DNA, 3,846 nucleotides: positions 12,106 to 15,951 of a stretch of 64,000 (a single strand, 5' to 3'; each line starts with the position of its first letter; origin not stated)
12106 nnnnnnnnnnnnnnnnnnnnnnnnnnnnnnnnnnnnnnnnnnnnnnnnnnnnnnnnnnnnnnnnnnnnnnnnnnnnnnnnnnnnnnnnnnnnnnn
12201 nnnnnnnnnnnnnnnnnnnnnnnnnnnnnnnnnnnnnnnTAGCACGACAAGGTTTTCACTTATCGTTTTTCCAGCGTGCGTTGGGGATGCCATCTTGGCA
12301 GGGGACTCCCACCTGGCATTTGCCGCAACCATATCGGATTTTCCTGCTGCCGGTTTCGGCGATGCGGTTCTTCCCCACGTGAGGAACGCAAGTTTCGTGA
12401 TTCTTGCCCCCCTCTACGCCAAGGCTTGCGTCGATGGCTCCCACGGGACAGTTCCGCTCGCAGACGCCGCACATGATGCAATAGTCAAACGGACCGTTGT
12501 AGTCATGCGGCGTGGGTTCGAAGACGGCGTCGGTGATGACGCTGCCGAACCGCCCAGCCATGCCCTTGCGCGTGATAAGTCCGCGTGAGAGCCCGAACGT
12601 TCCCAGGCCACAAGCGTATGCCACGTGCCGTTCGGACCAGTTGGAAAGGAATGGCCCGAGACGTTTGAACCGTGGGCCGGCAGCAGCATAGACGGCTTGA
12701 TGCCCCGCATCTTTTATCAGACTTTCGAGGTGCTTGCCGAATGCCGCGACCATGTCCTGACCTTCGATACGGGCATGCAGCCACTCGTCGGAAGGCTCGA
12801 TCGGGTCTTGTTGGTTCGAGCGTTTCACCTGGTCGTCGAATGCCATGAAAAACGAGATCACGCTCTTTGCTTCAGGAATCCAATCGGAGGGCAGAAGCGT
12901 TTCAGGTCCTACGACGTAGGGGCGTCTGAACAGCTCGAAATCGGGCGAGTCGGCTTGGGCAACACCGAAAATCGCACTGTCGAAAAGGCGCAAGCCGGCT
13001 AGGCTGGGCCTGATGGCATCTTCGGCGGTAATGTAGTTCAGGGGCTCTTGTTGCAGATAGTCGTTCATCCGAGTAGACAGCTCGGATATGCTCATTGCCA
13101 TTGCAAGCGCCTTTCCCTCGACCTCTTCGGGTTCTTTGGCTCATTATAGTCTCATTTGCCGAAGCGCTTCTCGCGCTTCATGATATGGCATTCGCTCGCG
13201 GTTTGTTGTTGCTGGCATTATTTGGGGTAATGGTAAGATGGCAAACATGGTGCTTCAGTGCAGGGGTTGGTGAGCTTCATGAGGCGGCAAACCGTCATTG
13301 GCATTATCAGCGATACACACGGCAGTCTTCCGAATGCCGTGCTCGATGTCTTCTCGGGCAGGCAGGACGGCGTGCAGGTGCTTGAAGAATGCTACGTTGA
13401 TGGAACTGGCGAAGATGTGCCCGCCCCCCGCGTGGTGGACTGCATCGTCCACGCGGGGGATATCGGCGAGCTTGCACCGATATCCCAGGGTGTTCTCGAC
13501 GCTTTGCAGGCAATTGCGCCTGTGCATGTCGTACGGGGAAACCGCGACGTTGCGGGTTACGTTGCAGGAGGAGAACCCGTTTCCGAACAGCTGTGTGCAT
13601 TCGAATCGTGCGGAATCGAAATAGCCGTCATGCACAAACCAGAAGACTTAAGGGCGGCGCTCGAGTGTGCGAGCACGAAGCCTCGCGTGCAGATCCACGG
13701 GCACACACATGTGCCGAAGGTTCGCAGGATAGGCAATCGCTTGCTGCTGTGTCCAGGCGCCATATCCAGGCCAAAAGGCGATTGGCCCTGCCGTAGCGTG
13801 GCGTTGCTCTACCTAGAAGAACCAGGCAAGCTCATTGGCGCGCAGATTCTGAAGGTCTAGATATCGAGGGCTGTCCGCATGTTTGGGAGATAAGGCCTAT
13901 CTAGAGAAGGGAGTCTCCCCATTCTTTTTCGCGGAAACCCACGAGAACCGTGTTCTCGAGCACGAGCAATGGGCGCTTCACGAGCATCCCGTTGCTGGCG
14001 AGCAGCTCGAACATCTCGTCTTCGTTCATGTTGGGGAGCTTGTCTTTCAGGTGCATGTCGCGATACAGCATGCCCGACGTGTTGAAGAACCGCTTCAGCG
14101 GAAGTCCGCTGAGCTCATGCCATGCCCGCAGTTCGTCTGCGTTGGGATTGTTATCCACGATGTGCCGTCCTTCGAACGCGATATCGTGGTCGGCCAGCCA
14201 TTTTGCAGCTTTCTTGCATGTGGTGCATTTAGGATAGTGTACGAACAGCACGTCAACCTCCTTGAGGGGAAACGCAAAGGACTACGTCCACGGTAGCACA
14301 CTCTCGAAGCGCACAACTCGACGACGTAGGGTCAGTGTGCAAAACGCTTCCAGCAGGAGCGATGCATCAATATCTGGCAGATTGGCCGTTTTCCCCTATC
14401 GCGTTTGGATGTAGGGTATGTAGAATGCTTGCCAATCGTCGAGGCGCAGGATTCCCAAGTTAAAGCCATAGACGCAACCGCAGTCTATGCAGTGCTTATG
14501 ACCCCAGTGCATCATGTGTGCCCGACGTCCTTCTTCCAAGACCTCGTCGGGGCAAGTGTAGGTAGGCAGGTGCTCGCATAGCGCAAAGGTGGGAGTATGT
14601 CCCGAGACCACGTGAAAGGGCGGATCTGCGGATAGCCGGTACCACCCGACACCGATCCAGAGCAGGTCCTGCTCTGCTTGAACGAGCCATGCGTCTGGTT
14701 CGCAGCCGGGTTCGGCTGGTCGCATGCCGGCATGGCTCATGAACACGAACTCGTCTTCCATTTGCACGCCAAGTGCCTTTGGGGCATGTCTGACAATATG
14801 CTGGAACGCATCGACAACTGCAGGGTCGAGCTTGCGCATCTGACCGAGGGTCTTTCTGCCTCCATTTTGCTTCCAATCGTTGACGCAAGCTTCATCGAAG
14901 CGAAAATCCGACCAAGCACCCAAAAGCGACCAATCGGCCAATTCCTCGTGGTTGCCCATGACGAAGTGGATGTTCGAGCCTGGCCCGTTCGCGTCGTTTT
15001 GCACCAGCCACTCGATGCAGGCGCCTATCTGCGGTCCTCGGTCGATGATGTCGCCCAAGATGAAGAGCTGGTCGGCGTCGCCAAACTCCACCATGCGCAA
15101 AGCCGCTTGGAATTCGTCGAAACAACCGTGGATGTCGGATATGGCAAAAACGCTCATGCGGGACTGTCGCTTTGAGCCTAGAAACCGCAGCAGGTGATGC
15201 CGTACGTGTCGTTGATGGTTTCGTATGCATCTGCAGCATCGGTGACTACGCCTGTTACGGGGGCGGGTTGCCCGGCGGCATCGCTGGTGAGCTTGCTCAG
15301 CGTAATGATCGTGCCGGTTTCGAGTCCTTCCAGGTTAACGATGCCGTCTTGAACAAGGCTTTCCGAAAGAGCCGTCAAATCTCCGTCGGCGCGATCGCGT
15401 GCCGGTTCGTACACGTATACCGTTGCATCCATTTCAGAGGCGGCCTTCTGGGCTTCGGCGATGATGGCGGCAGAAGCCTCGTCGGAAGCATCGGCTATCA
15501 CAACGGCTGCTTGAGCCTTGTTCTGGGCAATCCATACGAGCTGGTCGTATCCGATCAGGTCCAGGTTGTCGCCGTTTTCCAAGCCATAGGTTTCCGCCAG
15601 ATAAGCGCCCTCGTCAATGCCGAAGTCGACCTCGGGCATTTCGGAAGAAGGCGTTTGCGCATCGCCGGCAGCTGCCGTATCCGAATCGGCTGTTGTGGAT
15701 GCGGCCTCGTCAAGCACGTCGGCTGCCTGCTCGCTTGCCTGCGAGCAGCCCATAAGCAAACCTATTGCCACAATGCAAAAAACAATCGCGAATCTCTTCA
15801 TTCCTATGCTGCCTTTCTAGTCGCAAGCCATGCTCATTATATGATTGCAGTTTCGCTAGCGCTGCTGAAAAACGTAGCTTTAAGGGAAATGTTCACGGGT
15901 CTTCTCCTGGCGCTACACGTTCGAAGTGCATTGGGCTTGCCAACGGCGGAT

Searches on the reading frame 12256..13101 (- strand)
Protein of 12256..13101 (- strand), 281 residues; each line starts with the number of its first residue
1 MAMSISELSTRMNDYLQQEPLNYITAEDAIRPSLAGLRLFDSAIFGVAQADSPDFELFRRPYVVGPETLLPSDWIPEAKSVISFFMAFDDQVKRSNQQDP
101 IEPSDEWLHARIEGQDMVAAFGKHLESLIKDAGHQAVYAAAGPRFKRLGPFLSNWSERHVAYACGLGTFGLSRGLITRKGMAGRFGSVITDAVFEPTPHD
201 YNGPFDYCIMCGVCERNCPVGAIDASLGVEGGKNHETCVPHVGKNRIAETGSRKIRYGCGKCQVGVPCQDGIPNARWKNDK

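Call 7: search_protein_families(library=pfam, max_evalue=1, proteins=[window:12256-13101:-])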
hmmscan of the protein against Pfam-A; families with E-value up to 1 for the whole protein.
window:12256-13101:- (281 aa): 12 families
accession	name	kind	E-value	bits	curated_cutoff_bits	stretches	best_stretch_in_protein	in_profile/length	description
PF00037.32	Fer4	-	1.7e-05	24.8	21.1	1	206-224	6-24/24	4Fe-4S binding domain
PF13484.11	Fer4_16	-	0.00019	22.6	30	1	208-263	2-60/66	4Fe-4S double cluster binding domain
PF12837.12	Fer4_6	-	0.0018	18.6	25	1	206-223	7-24/24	4Fe-4S binding domain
PF13187.11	Fer4_9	-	0.0028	18.1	27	1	207-223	36-52/52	4Fe-4S dicluster domain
PF12798.12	Fer4_3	-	0.017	16.3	27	1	208-222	1-15/15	4Fe-4S binding domain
PF12800.12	Fer4_4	-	0.029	15.2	24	1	206-221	2-17/17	4Fe-4S binding domain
PF12838.12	Fer4_7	-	0.039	14.9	27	1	208-263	2-45/52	4Fe-4S dicluster domain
PF13534.11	Fer4_17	-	0.065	14.2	22.2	1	205-221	43-59/61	4Fe-4S dicluster domain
PF13183.11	Fer4_8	-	0.14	13.2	27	1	206-262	3-57/68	4Fe-4S dicluster domain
PF08331.15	QueG_DUF1730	-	0.29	11.5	25.1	1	71-99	4-32/77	Epoxyqueuosine reductase QueG, DUF1730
PF25160.1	LdpA_Fe-S-bd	-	0.53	10.5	27.6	0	207-225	27-45/49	LdpA Fe-S cluster-binding domain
PF13237.11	Fer4_10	-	0.69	10.3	25.5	0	206-241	7-22/53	4Fe-4S dicluster domain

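Call 8: search_protein_families(library=ncbifam, max_evalue=1, proteins=[window:12256-13101:-])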
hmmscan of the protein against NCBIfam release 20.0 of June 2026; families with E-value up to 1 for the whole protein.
window:12256-13101:- (281 aa): 34 families (the best 25 are shown)
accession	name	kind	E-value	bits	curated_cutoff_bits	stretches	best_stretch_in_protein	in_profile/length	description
TIGR00276.1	TIGR00276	equivalog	7.1e-08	31.8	200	1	71-269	53-244/337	tRNA epoxyqueuosine(34) reductase QueG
TIGR02486.1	RDH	subfamily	8.8e-06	25.8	160.35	1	160-231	156-234/314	reductive dehalogenase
NF058577.1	FdxA_fam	equivalog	6.9e-05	23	65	1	206-225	7-26/52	4Fe-4S ferredoxin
NF040864.1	HgcB_ferredoxin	equivalog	0.00031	20.5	99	1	205-229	43-67/93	mercury methylation ferredoxin HgcB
NF038196.1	ferrodoxin_EFR1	subfamily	0.0004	20.5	75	1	206-225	184-203/242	EFR1 family ferrodoxin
NF045490.1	FdxA_Protbact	equivalog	0.0012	19.1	135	1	206-226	38-58/104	ferredoxin FdxA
NF040684.1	PorD_Arch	equivalog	0.0012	18.9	120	1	205-225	61-81/85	pyruvate synthase subunit PorD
TIGR01971.1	NuoI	subfamily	0.0015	18.2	113.05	1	203-227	78-102/121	NADH-quinone oxidoreductase, chain I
TIGR02179.1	PorD_KorD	subfamily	0.0016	18.5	60.05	1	204-224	53-73/78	2-oxoacid:acceptor oxidoreductase, delta subunit, pyruvate/2-ketoisovalerate family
NF004536.0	PRK05888.1-1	equivalog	0.0019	17.5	212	1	205-230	96-121/180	NADH-quinone oxidoreductase subunit NuoI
NF004538.0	PRK05888.1-4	equivalog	0.0026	17.4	135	1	205-225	99-119/162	NADH-quinone oxidoreductase subunit NuoI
NF042909.1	FMH_DH_FwdF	exception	0.0036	16.5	375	1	207-236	56-85/336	tungsten-dependent formylmethanofuran dehydrogenase subunit FwdF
TIGR04105.1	FeFe_hydrog_B1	subfamily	0.0065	15.2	450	1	206-224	188-206/462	monomeric [FeFe] hydrogenase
NF033683.1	di_4Fe-4S_YfhL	equivalog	0.0079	16.5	86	1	206-225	7-26/80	YfhL family 4Fe-4S dicluster ferredoxin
NF007203.0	PRK09624.1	equivalog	0.014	15.6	171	1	205-224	80-99/105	pyuvate ferredoxin oxidoreductase subunit delta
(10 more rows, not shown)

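Call 90: search_protein_families(library=padloc, max_evalue=0.01, proteins=[window:12256-13101:-])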
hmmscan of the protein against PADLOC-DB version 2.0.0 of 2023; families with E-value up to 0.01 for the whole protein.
window:12256-13101:- (281 aa): 1 family
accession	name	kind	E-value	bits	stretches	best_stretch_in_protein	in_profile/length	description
PDLC02510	BrxP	-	0.0046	13.2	1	207-225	463-481/779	BrxP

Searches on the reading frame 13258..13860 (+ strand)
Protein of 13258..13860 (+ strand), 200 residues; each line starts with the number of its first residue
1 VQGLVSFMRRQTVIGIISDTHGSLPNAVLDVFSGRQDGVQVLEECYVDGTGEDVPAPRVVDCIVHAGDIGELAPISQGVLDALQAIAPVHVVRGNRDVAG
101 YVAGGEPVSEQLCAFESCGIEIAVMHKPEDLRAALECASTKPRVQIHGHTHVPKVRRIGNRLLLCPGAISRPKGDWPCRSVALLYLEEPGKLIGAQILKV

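Call 7: search_protein_families(library=pfam, max_evalue=1, proteins=[window:13258-13860:+])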
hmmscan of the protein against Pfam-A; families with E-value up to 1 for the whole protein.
window:13258-13860:+ (200 aa): 3 families
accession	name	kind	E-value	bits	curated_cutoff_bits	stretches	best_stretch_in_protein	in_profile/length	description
PF12850.12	Metallophos_2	-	7.8e-22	78.4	27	2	58-187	26-152/154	Calcineurin-like phosphoesterase superfamily domain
PF00149.33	Metallophos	-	3.4e-08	34.6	21.5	1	14-100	3-72/191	Calcineurin-like phosphoesterase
PF23153.1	Aip3p_Bud6_N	-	0.021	15.5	27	1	101-163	35-98/109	Aip3p/Bud6 N-terminal domain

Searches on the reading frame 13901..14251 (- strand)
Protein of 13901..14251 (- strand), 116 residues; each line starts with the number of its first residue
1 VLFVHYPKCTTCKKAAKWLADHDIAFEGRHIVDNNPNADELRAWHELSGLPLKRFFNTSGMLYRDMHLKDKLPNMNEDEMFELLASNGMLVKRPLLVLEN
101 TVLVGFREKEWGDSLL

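Call 7: search_protein_families(library=pfam, max_evalue=1, proteins=[window:13901-14251:-])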
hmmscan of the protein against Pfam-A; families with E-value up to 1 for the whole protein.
window:13901-14251:- (116 aa): 2 families
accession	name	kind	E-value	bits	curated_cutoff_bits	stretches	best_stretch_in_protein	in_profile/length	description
PF03960.21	ArsC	-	1.5e-17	64.1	24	1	5-112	2-77/79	ArsC family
PF00462.30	Glutaredoxin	-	0.00079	20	22.9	1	5-44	6-44/60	Glutaredoxin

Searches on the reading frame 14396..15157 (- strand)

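Call 7: search_protein_families(library=pfam, max_evalue=1, proteins=[window:14396-15157:-])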
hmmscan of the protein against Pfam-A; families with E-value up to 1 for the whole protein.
window:14396-15157:- (253 aa): 3 families
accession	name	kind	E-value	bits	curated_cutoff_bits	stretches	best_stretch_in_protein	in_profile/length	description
PF00149.33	Metallophos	-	3.3e-17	64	21.5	1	1-223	1-190/191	Calcineurin-like phosphoesterase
PF12850.12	Metallophos_2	-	1.7e-05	25.3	27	1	1-144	1-90/154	Calcineurin-like phosphoesterase superfamily domain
PF06874.16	FBPase_2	-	0.0091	14.7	27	1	29-70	185-220/639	Firmicute fructose-1,6-bisphosphatase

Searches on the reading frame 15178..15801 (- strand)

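Call 7: search_protein_families(library=pfam, max_evalue=1, proteins=[window:15178-15801:-])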
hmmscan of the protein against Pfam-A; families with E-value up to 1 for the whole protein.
window:15178-15801:- (207 aa): 1 family
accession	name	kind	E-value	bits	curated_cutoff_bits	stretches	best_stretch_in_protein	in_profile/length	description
PF22290.1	DmmA-like_N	-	0.093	13.6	33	1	85-145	9-64/124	Dimethylamine monooxygenase subunit DmmA-like, N-terminal domain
